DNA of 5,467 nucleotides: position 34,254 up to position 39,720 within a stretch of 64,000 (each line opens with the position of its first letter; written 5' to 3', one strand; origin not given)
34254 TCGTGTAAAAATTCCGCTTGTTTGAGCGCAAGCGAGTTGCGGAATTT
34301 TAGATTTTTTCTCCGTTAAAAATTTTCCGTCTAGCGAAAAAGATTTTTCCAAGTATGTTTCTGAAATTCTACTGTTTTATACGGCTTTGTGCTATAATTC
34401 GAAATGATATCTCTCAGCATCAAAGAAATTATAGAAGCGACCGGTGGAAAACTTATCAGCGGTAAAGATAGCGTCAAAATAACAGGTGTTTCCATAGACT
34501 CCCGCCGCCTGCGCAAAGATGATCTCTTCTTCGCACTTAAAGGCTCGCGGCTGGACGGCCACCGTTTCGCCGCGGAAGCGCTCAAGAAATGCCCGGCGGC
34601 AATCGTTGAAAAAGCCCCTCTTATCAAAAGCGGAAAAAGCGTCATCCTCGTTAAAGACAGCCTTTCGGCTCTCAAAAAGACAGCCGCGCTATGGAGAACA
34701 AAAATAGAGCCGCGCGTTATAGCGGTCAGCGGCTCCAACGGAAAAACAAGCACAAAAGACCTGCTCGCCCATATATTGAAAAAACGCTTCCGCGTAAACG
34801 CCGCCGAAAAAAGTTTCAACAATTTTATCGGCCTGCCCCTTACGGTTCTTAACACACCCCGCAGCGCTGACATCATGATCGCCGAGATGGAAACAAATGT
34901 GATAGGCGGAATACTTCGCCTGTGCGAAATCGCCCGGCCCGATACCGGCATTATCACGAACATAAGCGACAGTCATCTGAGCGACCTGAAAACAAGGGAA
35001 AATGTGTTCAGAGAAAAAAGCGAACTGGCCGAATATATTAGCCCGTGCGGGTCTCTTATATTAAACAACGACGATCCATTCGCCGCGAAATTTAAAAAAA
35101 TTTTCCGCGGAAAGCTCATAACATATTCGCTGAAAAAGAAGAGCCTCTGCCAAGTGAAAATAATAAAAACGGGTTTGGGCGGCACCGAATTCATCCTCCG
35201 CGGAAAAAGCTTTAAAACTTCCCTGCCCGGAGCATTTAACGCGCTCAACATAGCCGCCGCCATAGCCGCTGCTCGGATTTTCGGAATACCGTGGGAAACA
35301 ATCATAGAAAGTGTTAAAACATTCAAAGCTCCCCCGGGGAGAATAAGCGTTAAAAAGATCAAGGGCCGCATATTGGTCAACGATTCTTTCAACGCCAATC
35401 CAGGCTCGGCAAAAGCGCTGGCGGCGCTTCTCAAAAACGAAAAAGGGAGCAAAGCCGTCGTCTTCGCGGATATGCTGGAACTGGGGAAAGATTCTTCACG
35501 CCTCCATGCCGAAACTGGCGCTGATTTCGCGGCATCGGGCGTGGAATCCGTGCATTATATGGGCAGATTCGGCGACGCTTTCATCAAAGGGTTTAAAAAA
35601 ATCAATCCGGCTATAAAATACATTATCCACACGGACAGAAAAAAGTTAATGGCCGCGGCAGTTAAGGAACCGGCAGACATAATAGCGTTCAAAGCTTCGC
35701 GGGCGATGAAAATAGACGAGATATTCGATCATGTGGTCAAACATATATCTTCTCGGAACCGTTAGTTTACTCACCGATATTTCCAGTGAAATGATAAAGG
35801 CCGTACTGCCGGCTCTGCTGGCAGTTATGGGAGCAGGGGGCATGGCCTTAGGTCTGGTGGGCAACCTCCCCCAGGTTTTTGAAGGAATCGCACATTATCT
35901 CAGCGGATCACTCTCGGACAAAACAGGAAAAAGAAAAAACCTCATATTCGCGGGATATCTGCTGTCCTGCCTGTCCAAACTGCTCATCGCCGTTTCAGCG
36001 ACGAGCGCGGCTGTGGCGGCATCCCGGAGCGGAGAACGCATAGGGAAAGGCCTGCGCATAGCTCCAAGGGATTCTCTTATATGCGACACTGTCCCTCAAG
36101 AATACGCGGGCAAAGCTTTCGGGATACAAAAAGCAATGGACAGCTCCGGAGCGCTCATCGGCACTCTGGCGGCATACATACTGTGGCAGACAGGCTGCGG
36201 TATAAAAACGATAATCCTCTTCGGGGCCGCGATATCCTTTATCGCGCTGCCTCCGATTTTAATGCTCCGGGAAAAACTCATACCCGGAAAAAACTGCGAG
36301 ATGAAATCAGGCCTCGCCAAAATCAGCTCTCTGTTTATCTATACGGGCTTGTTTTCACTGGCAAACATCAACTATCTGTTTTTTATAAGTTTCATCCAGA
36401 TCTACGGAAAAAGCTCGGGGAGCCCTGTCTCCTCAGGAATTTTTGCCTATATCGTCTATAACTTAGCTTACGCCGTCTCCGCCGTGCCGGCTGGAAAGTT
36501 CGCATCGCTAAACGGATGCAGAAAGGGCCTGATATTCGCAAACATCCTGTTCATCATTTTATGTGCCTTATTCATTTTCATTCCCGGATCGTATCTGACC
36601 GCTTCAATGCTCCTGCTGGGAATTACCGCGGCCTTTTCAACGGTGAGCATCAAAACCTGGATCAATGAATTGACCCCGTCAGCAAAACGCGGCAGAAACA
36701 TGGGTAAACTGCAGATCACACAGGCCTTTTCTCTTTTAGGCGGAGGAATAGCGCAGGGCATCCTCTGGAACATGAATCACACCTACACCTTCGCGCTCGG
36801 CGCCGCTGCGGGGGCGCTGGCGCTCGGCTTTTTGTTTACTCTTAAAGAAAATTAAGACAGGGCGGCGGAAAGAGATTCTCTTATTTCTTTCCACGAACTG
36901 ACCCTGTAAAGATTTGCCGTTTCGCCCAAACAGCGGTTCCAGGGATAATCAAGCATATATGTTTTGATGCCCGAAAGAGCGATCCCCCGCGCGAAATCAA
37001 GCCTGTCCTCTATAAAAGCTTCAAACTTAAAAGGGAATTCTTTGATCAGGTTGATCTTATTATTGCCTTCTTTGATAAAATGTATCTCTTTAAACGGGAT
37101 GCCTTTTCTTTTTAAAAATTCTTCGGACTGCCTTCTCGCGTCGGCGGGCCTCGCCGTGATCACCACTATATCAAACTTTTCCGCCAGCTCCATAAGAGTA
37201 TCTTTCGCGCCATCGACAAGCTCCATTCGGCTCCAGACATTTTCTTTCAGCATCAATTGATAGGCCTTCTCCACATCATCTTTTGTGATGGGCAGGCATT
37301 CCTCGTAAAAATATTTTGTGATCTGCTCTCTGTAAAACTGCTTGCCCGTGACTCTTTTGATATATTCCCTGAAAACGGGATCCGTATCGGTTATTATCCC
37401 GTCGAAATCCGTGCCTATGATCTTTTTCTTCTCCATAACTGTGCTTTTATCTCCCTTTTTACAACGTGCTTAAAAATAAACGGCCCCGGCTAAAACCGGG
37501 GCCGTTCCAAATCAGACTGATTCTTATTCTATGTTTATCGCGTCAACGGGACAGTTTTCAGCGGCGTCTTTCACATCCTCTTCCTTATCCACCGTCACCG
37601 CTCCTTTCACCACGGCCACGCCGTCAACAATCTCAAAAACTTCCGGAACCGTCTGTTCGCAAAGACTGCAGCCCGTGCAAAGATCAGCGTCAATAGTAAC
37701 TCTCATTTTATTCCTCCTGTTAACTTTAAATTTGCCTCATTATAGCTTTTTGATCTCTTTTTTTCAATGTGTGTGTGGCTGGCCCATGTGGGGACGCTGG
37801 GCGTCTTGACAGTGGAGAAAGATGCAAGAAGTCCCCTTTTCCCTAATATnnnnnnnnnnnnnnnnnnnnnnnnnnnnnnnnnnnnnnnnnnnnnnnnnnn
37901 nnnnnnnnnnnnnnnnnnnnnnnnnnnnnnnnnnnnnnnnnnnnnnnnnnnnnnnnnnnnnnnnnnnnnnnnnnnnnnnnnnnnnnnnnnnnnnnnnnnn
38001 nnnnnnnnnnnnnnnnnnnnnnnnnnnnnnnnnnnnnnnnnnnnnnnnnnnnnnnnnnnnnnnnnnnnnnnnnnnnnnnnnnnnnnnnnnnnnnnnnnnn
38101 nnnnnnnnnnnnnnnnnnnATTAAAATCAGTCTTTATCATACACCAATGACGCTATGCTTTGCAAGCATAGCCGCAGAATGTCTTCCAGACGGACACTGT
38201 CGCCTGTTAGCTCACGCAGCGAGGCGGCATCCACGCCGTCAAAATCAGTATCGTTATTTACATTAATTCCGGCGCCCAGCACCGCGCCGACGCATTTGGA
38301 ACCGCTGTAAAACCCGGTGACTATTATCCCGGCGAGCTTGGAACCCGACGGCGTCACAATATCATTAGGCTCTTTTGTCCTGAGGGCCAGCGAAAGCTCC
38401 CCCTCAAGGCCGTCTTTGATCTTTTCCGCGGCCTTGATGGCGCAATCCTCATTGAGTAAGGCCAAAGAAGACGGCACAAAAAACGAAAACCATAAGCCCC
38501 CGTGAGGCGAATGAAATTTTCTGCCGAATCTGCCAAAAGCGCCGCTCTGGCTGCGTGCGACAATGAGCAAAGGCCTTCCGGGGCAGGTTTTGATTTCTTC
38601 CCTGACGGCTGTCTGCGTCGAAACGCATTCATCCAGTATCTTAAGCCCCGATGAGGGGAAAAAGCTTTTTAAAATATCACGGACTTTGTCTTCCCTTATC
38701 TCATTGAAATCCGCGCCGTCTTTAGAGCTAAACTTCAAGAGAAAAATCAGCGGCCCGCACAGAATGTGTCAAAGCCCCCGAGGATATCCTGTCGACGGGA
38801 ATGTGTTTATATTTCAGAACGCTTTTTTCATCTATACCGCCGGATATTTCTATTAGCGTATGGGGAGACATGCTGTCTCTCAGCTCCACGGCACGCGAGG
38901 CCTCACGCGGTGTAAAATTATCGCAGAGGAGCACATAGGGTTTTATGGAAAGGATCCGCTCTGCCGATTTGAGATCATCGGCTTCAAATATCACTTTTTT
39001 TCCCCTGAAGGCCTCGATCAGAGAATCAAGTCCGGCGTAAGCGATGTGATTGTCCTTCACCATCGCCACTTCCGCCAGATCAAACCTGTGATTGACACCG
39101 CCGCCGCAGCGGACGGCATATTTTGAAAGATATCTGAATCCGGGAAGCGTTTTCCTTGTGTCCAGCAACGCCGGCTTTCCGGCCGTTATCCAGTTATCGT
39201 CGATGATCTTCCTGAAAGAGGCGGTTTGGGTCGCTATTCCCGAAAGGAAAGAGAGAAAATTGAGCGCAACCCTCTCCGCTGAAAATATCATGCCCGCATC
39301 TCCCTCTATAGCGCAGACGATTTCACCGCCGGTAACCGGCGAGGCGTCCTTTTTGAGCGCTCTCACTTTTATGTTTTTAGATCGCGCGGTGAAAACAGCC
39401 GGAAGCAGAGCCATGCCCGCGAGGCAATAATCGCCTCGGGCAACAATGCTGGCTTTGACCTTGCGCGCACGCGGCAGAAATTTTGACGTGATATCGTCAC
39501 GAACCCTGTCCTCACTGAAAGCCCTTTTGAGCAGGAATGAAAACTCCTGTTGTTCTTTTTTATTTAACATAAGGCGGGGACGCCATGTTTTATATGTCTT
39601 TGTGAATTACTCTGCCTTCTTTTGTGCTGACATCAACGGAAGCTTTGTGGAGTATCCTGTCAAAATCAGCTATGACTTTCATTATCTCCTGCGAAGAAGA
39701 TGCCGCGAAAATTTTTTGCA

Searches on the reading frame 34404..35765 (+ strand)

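Call 70: search_protein_families(library=pfam, proteins=[window:34404-35765:+], max_evalue=0.000001)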
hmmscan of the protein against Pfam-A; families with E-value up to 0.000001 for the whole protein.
window:34404-35765:+ (453 aa): 3 families
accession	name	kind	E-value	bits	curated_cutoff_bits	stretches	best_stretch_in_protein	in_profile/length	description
PF08245.18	Mur_ligase_M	-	1.1e-38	133.7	24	1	108-290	1-200/200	Mur ligase middle domain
PF02875.26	Mur_ligase_C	-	3.8e-12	47.6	28.4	1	312-432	1-126/127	Mur ligase, glutamate ligase domain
PF01225.30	Mur_ligase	-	3.6e-07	30.9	21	1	25-71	1-53/95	Mur ligase family, catalytic domain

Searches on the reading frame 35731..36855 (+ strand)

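Call 70: search_protein_families(library=pfam, proteins=[window:35731-36855:+], max_evalue=0.000001)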
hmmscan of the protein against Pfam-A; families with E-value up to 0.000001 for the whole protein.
window:35731-36855:+ (374 aa): 1 family
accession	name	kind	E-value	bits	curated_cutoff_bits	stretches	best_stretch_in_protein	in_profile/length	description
PF07690.21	MFS_1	-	7.4e-30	104.5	33.4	2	11-237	4-242/347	Major Facilitator Superfamily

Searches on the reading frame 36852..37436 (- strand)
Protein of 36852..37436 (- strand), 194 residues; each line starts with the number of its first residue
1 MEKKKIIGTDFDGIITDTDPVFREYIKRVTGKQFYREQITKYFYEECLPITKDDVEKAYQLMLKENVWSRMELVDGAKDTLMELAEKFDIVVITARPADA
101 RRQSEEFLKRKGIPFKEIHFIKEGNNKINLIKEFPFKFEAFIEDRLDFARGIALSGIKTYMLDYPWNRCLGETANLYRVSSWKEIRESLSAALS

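Call 70: search_protein_families(library=pfam, proteins=[window:36852-37436:-], max_evalue=0.000001)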
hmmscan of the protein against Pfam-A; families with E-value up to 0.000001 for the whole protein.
window:36852-37436:- (194 aa): 1 family
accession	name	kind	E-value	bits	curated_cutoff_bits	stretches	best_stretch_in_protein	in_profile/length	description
PF06941.18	NT5C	-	1.2e-13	51.7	24.8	1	5-187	2-172/180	5' nucleotidase, deoxy (Pyrimidine), cytosolic type C protein (NT5C)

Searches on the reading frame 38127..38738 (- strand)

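Call 71: search_protein_families(library=pfam, proteins=[window:38127-38738:-], max_evalue=0.000001)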
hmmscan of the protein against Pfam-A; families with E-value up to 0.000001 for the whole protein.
window:38127-38738:- (203 aa): 1 family
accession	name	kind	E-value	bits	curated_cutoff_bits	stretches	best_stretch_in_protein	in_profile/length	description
PF03099.24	BPL_LplA_LipB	-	1.7e-13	51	21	1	40-159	7-133/133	Biotin/lipoate A/B protein ligase family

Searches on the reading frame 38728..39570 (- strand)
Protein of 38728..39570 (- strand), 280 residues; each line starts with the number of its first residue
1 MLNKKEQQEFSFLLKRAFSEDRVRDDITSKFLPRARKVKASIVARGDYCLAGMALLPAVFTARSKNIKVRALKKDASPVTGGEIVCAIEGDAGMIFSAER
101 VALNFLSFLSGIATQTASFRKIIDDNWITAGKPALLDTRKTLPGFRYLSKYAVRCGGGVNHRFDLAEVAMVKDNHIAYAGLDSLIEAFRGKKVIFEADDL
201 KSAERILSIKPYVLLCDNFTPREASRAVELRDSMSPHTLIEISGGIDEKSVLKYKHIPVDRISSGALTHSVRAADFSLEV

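Call 71: search_protein_families(library=pfam, proteins=[window:38728-39570:-], max_evalue=0.000001)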
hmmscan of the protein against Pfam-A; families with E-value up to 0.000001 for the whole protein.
window:38728-39570:- (280 aa): 2 families
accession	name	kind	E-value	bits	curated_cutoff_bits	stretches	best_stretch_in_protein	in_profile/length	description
PF01729.25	QRPTase_C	-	4.7e-44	150.5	23.1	1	112-279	1-169/169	Quinolinate phosphoribosyl transferase, C-terminal domain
PF02749.22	QRPTase_N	-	1.1e-17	64.4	27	1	26-110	1-82/82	Quinolinate phosphoribosyl transferase, N-terminal domain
